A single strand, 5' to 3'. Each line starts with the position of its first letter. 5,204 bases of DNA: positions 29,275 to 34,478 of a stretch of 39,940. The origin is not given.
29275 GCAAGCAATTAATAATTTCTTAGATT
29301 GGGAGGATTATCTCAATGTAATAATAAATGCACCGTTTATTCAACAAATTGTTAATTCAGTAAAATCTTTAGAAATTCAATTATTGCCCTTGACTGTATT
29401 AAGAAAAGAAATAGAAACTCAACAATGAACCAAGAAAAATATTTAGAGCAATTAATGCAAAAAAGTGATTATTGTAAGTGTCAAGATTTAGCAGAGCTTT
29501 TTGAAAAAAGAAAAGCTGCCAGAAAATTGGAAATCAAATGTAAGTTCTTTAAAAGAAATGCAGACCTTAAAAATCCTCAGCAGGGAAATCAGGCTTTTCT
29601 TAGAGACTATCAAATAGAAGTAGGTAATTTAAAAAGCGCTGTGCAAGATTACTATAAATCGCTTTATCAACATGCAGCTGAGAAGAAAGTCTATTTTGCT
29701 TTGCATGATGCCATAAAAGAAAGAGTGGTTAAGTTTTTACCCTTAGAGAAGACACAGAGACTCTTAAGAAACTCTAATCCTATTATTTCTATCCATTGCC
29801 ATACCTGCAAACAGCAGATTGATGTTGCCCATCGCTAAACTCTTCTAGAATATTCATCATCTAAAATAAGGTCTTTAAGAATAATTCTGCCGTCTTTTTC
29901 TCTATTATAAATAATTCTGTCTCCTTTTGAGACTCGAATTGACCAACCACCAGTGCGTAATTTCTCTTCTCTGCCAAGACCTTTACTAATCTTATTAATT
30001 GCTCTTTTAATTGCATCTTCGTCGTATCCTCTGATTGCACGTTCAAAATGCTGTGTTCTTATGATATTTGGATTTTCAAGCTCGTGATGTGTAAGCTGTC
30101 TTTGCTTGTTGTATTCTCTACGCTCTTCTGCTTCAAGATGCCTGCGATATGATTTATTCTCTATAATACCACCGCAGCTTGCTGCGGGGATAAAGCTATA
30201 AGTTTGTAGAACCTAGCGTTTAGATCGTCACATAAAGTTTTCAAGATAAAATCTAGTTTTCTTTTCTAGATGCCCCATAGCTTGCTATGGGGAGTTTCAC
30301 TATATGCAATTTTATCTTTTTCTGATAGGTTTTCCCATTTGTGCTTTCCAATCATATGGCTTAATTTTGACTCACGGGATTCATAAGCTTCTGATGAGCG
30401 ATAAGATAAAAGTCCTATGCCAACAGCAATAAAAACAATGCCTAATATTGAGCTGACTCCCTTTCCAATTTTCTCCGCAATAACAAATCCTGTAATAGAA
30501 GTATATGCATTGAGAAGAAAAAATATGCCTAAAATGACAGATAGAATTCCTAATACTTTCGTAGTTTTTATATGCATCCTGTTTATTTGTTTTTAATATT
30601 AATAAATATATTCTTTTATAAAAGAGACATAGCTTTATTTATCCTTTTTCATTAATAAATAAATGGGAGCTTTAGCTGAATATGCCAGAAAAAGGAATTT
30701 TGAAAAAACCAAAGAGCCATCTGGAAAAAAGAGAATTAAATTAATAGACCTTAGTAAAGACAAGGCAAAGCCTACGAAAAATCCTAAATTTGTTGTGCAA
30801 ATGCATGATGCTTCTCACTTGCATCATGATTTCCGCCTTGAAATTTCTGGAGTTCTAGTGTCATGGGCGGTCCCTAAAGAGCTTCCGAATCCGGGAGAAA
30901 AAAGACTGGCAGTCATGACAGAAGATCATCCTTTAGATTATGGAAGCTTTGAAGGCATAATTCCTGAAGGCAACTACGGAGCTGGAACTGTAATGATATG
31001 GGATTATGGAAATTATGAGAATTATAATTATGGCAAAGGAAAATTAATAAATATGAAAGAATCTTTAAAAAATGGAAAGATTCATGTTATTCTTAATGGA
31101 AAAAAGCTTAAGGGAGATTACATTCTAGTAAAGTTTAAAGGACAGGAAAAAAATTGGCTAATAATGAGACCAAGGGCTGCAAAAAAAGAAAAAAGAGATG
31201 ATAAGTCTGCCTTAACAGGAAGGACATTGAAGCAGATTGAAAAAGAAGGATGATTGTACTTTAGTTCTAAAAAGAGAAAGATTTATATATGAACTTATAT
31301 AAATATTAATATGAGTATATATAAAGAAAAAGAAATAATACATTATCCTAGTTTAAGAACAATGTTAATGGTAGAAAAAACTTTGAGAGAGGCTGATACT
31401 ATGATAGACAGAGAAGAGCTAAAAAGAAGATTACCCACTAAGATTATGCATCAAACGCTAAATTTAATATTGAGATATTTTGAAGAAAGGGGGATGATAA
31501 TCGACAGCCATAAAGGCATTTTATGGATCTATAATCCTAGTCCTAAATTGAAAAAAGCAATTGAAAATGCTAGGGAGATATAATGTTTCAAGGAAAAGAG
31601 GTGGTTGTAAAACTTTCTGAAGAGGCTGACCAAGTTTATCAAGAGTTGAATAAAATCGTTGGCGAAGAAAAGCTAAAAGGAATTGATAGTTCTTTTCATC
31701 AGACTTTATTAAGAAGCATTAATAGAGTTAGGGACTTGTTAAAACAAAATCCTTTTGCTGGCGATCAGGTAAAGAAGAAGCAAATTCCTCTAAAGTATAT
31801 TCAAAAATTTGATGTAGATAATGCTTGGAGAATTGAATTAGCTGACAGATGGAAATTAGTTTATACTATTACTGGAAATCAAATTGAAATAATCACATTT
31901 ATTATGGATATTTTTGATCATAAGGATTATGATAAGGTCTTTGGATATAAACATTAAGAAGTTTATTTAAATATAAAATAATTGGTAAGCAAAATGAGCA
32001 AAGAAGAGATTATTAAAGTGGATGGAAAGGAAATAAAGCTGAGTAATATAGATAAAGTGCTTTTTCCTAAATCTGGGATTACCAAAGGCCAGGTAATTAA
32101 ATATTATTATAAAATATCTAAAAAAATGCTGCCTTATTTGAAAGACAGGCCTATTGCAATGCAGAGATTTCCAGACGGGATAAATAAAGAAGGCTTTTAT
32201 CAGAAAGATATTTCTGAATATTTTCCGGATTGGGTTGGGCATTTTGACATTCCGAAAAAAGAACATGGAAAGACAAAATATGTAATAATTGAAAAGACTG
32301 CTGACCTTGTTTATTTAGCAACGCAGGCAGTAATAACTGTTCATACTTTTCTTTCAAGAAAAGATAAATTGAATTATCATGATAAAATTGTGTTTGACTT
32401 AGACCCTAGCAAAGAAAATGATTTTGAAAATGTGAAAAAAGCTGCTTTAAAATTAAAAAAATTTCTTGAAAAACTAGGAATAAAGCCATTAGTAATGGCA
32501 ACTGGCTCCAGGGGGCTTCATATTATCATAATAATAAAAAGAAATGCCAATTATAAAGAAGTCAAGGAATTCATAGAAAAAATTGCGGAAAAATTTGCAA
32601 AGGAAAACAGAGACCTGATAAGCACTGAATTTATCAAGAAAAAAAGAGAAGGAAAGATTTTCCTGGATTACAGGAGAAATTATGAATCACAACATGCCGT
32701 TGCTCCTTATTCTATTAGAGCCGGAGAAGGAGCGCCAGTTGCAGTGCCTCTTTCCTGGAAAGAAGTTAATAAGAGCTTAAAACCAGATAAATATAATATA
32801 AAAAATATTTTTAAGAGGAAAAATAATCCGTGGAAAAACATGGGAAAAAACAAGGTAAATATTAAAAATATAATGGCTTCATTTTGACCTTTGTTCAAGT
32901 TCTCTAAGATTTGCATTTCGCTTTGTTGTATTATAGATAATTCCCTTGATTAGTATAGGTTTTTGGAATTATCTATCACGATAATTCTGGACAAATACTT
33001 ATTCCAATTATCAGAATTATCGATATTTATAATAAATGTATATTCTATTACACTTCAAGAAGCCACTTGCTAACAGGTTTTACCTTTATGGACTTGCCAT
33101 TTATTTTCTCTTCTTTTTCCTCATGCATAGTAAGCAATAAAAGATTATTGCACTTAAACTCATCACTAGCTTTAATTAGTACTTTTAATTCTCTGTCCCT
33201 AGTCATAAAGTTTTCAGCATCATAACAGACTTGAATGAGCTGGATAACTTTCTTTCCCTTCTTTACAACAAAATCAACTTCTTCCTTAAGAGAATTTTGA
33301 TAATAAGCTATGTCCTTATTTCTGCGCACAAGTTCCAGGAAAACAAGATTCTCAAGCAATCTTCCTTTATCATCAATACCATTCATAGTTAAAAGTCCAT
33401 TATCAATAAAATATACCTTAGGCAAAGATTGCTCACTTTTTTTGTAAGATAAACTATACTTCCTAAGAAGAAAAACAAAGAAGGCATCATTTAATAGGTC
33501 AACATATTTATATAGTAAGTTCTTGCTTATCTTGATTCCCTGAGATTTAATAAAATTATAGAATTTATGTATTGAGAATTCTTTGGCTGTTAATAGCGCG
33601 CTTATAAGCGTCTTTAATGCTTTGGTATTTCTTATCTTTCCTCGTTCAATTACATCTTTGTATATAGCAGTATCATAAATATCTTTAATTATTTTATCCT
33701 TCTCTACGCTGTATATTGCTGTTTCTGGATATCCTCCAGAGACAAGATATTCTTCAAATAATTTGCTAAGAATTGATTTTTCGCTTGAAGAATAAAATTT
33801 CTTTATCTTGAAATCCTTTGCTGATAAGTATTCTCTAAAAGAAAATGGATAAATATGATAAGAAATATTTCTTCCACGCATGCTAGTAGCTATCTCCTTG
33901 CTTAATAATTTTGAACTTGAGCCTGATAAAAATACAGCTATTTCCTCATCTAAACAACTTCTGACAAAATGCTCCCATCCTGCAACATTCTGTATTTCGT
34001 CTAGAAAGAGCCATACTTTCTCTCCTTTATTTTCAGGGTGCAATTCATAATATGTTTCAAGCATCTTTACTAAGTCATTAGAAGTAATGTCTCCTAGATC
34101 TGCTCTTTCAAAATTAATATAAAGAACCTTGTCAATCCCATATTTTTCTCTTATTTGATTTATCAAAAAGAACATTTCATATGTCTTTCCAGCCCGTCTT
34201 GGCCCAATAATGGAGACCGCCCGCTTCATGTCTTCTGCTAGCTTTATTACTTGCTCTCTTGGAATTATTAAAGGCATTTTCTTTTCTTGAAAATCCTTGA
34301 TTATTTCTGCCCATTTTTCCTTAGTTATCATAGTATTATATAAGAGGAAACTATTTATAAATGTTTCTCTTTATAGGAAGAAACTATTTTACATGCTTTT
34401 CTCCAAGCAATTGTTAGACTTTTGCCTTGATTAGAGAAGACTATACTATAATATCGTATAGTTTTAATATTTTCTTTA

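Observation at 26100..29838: Tightly coupled four-gene cassette with no recognisable family (RHH + 748-aa + HExxH + Cys-pair protein) inside a toxin-antitoxin island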

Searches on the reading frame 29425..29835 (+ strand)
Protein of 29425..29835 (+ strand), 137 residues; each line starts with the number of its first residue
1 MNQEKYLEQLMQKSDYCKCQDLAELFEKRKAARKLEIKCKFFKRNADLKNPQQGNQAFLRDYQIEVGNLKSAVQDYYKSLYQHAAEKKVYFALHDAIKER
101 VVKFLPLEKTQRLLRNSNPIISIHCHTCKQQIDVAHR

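Call 3: search_protein_families(library=pfam, proteins=[window:29425-29835:+], max_evalue=1)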
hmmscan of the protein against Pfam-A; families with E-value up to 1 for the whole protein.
window:29425-29835:+ (137 aa): 1 family
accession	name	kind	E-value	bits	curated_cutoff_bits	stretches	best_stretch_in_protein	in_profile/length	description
PF00754.31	F5_F8_type_C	-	0.22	12.1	28.2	1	48-110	52-116/127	F5/8 type C domain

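Call 4: search_protein_families(library=padloc, proteins=[window:29425-29835:+], max_evalue=1)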
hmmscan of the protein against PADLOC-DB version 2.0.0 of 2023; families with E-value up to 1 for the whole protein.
window:29425-29835:+ (137 aa): 0 families

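Call 5: search_protein_families(library=ncbifam, proteins=[window:29425-29835:+], max_evalue=1)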
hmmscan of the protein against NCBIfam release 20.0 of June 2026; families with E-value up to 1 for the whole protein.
window:29425-29835:+ (137 aa): 0 families

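Call 24: search_protein_families(library=phrogs, proteins=[window:29425-29835:+], max_evalue=1)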
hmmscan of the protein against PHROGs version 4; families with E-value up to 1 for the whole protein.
window:29425-29835:+ (137 aa): 2 families
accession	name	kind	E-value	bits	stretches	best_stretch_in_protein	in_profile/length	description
phrog_20863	-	unknown function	0.072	14.3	1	68-115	5-52/62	-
phrog_4066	-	unknown function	0.69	11.6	1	122-135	6-19/88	-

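Call 49: find_homologous_proteins(query=window:29425-29835:+, max_evalue=0.01)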
Query window:29425-29835:+ (137 aa): 5 proteins with E <= 0.01 among 15 candidates.
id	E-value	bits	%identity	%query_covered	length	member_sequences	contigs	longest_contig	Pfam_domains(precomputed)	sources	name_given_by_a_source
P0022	1.5e-84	298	100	100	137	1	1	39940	-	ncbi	-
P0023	1.2e-49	186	64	99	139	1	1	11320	-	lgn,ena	-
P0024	5.9e-49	183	64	99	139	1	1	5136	-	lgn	-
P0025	2.5e-39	152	53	99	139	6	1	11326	-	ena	-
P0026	2.9e-28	117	44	99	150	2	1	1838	-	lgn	-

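Call 72: find_encoding_contigs(protein=P0023, flank=6000, max_places=2)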
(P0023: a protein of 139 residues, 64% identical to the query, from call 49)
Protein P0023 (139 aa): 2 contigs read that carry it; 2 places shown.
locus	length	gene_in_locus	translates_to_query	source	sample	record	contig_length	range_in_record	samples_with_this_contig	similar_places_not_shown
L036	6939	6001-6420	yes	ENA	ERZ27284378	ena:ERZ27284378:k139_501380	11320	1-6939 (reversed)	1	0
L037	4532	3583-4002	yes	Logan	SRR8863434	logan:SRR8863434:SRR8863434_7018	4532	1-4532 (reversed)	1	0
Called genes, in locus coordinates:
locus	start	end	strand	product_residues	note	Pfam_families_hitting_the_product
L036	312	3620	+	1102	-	-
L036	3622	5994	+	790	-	-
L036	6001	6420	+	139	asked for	-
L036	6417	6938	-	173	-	?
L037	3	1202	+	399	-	?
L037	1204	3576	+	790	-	-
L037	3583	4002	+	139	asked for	-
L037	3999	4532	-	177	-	?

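Call 73: find_encoding_contigs(protein=P0025, flank=6000, max_places=2)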
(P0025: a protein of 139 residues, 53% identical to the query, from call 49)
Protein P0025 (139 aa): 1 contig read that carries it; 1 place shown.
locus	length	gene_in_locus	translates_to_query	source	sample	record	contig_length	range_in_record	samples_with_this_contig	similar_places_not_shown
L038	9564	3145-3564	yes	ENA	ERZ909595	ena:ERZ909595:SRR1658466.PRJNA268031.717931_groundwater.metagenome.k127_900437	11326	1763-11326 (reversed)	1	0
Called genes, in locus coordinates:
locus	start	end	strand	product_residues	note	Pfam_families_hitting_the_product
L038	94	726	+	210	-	-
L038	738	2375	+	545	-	-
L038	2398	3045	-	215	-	-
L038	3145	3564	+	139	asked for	-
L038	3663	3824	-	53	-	-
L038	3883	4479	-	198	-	-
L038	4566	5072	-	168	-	-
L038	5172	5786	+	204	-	PF09997:DUF2238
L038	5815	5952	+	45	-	-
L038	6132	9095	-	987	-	PF00580:UvrD-helicase, PF01443:Viral_helicase1 (faint), PF13087:AAA_12 (faint), PF13245:AAA_19, PF13604:AAA_30 (faint), PF13361:UvrD_C, PF10926:DUF2800 (weak), PF12705:PDDEXK_1, +1 more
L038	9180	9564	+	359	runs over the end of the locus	-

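Call 83: search_solved_structures(query=A5, max_evalue=10)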
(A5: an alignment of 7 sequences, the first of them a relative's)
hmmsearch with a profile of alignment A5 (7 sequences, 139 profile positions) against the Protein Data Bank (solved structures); distinct sequences matched with E-value up to 10: 5.
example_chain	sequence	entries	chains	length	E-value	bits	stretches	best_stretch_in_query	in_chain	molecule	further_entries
8t56_C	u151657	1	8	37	0.017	18.4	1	67-86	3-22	NSPr peptide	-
4l8i_A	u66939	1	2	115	0.026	17.7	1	21-79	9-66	RSV epitope scaffold FFL_005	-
7upo_B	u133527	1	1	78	0.06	16.5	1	49-110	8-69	DHT03 protein B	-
7upq_B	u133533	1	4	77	0.073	16.3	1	49-108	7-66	DHT03 protein B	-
4yt3_A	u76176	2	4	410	0.72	13.1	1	59-89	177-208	Cytochrome P450(MEG)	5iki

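Call 84: search_protein_families(library=pfam, proteins=[L036:312-3617:+, L036:3622-5991:+], max_evalue=0.05)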
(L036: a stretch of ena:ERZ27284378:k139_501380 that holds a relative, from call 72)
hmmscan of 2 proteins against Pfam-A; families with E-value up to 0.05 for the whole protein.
L036:312-3617:+ (1102 aa): 0 families

L036:3622-5991:+ (790 aa): 0 families

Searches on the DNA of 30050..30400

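Call 104: search_rna_families(source=window, start=30050, end=30400, threshold=evalue, max_evalue=1)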
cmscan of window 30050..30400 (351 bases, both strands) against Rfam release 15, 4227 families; matches with E-value up to 1: 0.
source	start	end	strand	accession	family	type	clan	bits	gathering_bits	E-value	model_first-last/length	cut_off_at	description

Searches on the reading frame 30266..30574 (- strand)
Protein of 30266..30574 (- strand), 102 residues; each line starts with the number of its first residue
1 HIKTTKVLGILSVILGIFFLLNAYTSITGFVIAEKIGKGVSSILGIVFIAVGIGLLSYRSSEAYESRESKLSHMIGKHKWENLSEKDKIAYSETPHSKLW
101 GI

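Call 54: search_protein_families(library=pfam, proteins=[window:30266-30574:-], max_evalue=0.01)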
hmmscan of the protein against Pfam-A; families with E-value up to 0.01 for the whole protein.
window:30266-30574:- (102 aa): 1 family
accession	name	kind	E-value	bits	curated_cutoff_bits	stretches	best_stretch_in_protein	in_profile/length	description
PF11381.13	DUF3185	-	0.0002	21.7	25.3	1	43-76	2-34/59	Protein of unknown function (DUF3185)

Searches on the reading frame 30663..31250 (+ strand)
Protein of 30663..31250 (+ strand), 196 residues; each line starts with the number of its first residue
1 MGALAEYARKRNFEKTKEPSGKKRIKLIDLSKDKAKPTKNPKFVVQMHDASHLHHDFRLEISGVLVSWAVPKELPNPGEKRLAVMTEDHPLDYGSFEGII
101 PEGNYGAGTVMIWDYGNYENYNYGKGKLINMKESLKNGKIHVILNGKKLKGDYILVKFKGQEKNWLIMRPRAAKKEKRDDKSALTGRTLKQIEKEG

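Call 54: search_protein_families(library=pfam, proteins=[window:30663-31250:+], max_evalue=0.01)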
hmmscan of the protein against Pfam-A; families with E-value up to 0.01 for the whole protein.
window:30663-31250:+ (196 aa): 1 family
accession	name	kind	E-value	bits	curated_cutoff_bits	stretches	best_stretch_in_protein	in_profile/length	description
PF13298.12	LigD_N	-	2e-40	137.7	31.1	1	46-157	1-107/107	DNA Ligase D 3'-phosphoesterase domain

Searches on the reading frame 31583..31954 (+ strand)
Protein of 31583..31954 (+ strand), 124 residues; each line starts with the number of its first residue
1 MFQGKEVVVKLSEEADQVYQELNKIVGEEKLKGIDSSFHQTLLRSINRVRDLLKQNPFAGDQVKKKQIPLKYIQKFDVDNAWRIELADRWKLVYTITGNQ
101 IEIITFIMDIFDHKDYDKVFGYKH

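Call 54: search_protein_families(library=pfam, proteins=[window:31583-31954:+], max_evalue=0.01)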
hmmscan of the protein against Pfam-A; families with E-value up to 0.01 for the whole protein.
window:31583-31954:+ (124 aa): 1 family
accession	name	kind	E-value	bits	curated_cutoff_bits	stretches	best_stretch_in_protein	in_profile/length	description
PF06769.20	YoeB_toxin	-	0.0098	16.3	27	0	40-106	17-76/80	YoeB-like toxin of bacterial type II toxin-antitoxin system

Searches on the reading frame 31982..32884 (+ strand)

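Call 54: search_protein_families(library=pfam, proteins=[window:31982-32884:+], max_evalue=0.01)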
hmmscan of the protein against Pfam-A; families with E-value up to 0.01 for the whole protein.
window:31982-32884:+ (301 aa): 1 family
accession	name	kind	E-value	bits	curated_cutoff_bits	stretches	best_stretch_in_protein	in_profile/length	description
PF21686.3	LigD_Prim-Pol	-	1.2e-82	277.8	27.4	1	34-280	1-247/254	LigD, primase-polymerase domain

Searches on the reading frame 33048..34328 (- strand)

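Call 54: search_protein_families(library=pfam, proteins=[window:33048-34328:-], max_evalue=0.01)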
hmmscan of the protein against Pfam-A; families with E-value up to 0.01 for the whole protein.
window:33048-34328:- (426 aa): 3 families
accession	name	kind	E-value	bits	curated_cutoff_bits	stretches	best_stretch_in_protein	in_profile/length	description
PF13173.12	AAA_14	-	1.7e-33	115.8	27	1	35-168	2-129/129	AAA domain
PF13635.12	DUF4143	-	2.2e-20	73.5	28.1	1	224-369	2-159/160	Domain of unknown function (DUF4143)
PF04851.21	ResIII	-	0.0072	16.7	22.5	0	33-96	21-83/164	Type III restriction enzyme, res subunit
